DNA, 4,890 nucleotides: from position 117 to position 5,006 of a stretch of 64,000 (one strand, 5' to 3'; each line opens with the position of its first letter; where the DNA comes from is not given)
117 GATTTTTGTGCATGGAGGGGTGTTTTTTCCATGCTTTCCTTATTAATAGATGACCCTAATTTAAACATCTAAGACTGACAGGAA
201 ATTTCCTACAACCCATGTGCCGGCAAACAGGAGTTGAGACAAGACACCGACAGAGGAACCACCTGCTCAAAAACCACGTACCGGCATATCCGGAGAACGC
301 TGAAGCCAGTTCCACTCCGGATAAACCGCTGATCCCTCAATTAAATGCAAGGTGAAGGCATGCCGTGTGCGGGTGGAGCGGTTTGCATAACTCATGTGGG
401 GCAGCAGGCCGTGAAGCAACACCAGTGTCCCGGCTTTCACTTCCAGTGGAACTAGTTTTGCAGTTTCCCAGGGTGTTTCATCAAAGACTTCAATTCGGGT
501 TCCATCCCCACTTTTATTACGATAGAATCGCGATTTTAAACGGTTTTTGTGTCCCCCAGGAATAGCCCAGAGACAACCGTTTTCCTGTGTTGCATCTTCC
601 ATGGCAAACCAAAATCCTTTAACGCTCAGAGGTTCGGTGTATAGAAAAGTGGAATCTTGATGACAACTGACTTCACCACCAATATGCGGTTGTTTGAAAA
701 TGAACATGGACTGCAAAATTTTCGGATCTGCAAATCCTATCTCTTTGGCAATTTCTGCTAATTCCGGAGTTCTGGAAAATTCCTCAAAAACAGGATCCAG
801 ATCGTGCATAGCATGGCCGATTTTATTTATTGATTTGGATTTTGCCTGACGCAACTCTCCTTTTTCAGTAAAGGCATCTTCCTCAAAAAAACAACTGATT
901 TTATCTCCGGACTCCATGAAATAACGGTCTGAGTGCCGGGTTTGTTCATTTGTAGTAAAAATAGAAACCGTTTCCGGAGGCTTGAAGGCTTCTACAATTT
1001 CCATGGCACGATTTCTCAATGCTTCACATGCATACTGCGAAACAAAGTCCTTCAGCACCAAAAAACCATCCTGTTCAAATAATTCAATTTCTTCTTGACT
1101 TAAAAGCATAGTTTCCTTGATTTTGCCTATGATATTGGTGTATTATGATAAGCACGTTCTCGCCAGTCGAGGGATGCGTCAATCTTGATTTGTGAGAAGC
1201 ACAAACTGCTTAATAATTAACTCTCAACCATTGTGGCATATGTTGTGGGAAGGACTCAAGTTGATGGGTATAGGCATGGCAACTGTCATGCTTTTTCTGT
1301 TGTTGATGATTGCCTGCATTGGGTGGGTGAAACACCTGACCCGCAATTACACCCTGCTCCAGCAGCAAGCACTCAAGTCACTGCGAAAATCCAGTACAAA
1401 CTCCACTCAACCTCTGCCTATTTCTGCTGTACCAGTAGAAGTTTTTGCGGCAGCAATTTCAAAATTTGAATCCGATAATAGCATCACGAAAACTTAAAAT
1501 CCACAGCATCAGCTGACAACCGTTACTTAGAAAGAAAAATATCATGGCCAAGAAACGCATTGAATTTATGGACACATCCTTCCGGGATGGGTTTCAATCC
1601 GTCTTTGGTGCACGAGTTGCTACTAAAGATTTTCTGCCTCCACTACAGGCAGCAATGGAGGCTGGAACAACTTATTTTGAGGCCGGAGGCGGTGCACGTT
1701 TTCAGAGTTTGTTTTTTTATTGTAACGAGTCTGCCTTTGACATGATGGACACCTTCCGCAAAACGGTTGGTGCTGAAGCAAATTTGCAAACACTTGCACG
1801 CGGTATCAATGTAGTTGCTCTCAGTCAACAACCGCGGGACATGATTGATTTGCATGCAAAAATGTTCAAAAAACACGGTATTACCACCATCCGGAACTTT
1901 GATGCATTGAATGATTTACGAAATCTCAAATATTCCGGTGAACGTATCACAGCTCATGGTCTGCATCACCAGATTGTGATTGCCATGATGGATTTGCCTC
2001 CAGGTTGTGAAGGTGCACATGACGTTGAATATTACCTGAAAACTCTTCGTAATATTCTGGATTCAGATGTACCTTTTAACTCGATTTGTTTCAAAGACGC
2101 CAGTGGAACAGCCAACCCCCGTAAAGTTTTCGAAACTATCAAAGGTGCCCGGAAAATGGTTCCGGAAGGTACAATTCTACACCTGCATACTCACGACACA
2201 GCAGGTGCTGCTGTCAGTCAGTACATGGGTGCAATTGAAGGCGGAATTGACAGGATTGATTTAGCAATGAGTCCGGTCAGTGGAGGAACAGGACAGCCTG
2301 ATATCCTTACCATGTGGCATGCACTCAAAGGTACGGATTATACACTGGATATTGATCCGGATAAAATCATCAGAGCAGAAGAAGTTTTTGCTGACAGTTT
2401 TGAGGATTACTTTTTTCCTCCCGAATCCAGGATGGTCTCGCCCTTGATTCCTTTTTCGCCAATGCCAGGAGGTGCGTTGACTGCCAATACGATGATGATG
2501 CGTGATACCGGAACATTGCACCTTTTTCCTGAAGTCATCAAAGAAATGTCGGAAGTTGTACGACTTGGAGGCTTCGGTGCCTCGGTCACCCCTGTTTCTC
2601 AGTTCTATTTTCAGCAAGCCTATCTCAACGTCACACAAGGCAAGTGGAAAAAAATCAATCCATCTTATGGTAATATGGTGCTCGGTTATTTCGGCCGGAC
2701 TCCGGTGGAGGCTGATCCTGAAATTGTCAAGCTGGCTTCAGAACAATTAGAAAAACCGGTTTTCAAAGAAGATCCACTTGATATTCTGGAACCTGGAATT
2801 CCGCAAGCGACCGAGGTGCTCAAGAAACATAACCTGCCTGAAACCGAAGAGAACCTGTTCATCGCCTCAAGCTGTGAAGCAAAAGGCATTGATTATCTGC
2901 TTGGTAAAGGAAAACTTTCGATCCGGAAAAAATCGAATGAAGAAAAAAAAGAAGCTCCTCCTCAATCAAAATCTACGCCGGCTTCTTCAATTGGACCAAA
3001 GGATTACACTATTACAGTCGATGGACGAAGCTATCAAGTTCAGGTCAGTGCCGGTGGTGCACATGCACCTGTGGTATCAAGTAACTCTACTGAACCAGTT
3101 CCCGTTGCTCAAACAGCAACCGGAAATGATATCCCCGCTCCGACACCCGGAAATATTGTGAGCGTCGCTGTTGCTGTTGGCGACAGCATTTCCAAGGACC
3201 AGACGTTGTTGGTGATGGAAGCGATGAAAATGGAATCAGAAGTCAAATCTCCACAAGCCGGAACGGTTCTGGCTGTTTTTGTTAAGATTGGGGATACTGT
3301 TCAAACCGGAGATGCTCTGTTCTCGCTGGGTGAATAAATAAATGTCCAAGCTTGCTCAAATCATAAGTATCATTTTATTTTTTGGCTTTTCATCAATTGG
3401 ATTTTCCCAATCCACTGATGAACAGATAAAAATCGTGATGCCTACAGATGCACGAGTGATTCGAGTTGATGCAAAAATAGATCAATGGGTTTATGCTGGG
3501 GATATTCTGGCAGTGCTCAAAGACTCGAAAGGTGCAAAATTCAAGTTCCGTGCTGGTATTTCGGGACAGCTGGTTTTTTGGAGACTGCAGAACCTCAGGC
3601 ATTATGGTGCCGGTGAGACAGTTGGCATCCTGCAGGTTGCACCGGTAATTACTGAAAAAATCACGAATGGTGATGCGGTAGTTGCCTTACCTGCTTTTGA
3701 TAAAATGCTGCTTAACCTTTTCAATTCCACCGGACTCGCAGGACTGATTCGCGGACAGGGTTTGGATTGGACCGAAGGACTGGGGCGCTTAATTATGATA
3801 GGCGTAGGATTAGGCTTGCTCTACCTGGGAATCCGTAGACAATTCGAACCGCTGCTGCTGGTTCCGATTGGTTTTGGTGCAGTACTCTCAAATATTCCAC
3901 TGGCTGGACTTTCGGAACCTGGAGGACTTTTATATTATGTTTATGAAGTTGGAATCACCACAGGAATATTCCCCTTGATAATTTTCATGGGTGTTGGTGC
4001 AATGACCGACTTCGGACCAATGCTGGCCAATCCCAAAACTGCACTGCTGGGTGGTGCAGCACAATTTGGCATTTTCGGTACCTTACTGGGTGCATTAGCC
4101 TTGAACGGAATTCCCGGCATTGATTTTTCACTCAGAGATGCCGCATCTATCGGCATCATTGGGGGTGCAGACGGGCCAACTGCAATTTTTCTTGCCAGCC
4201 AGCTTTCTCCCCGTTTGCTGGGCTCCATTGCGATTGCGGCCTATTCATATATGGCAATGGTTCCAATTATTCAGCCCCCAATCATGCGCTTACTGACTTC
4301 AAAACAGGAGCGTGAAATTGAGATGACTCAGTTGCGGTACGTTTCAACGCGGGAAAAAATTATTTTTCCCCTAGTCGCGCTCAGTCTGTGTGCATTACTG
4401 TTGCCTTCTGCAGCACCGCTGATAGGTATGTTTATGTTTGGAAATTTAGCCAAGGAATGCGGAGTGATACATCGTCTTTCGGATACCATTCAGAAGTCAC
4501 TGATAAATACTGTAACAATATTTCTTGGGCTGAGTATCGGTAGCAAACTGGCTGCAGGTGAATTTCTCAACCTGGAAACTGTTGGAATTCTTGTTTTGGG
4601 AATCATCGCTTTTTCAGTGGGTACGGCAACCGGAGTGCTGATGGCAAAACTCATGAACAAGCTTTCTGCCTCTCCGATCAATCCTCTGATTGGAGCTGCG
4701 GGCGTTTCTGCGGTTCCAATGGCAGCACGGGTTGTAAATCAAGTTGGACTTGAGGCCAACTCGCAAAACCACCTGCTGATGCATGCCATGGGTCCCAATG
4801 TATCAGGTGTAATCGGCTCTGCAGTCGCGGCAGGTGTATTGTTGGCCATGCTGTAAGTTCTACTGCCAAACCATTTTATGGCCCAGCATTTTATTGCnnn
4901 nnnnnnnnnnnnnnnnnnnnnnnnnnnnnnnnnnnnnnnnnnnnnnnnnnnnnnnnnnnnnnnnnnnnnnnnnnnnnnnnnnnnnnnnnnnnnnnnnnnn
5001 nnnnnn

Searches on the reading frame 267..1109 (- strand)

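Call 7: search_protein_families(library=ncbifam, proteins=[window:267-1109:-], max_evalue=1e-10)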
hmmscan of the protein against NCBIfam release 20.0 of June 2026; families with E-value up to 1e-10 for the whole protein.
window:267-1109:- (280 aa): 0 families

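Call 21: search_protein_families(library=pfam, proteins=[window:267-1109:-], max_evalue=0.00001)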
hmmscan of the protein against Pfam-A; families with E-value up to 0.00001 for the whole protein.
window:267-1109:- (280 aa): 1 family
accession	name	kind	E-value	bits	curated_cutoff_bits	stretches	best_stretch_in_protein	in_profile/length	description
PF05721.19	PhyH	-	6.7e-49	167.5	22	1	11-251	1-213/213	Phytanoyl-CoA dioxygenase (PhyH)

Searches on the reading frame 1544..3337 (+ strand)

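Call 7: search_protein_families(library=ncbifam, proteins=[window:1544-3337:+], max_evalue=1e-10)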
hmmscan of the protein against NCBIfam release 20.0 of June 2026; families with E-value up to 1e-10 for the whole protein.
window:1544-3337:+ (597 aa): 18 families
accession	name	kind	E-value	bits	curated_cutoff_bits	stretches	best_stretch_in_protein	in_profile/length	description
TIGR01108.1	oadA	equivalog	9.4e-97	324.8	756.5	1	9-592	2-582/582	sodium-extruding oxaloacetate decarboxylase subunit alpha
NF006761.0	PRK09282.1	domain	8.6e-94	315.1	402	1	4-595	2-589/591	pyruvate carboxylase subunit B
NF010643.0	PRK14040.1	subfamily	2.9e-77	260.5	892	1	3-595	4-594/595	oxaloacetate decarboxylase subunit alpha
NF010644.0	PRK14041.1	equivalog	4.6e-72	243.1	734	1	6-460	3-445/467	pyruvate carboxylase subunit B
NF009554.0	PRK12999.1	equivalog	2.6e-71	240.8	965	2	3-366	531-893/1147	pyruvate carboxylase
NF008984.0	PRK12330.1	equivalog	4e-69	233.7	827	1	2-502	2-497/500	methylmalonyl-CoA carboxytransferase subunit 5S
NF008985.0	PRK12331.1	equivalog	9.5e-66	222.4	718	1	4-440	2-429/465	oxaloacetate decarboxylase subunit alpha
TIGR01235.1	pyruv_carbox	equivalog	4.2e-61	206.7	1114.45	2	3-359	528-883/1143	pyruvate carboxylase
NF010645.0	PRK14042.1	equivalog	1.8e-51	175.6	1182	2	9-505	7-483/596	pyruvate carboxylase subunit B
NF009231.0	PRK12581.1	equivalog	2.3e-48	164.9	954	1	4-427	11-423/468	oxaloacetate decarboxylase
NF005117.0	PRK06549.1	equivalog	4.5e-22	79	159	1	507-595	42-129/130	acetyl-CoA carboxylase biotin carboxyl carrier protein subunit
NF004173.0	PRK05641.1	equivalog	1.4e-20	74.4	199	1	495-596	48-153/153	putative acetyl-CoA carboxylase biotin carboxyl carrier protein subunit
NF047903.1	MmDecMmdC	equivalog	8.2e-16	58.6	200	1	506-596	46-132/132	methylmalonyl-CoA decarboxylase subunit gamma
NF006079.0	PRK08225.1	equivalog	5.4e-13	48.8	95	1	532-595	6-69/70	acetyl-CoA carboxylase biotin carboxyl carrier protein subunit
TIGR02712.1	urea_carbox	equivalog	1.6e-12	46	1303.85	1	524-594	1129-1199/1201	urea carboxylase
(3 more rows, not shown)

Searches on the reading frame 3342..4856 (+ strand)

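Call 3: search_protein_families(library=pfam, proteins=[window:3342-4856:+])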
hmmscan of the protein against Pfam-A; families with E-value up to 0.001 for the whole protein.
window:3342-4856:+ (504 aa): 1 family
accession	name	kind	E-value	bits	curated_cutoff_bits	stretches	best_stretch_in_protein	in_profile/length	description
PF03977.18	OAD_beta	-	4e-155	516.6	31.6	1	149-504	2-349/349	Na+-transporting oxaloacetate decarboxylase beta subunit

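Call 4: search_protein_families(library=ncbifam, proteins=[window:3342-4856:+])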
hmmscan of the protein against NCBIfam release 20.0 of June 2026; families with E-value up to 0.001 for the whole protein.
window:3342-4856:+ (504 aa): 5 families
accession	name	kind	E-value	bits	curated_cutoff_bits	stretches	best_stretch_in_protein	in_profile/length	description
TIGR01109.1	Na_pump_decarbB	subfamily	7.6e-164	544.9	190.6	1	148-499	1-354/354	sodium ion-translocating decarboxylase subunit beta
NF012020.0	PRK15476.1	subfamily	4.1e-154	513.8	820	2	195-502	121-428/433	oxaloacetate decarboxylase subunit beta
NF012021.0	PRK15477.1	subfamily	3.1e-153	510.9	824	2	195-502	121-428/433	oxaloacetate decarboxylase subunit beta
NF012019.0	PRK15475.1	subfamily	4.3e-153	510.5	822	2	195-502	121-428/433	oxaloacetate decarboxylase subunit beta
TIGR03136.1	malonate_biotin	equivalog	1.5e-51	176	596.9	2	197-502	94-394/399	Na+-transporting malonate decarboxylase, carboxybiotin decarboxylase subunit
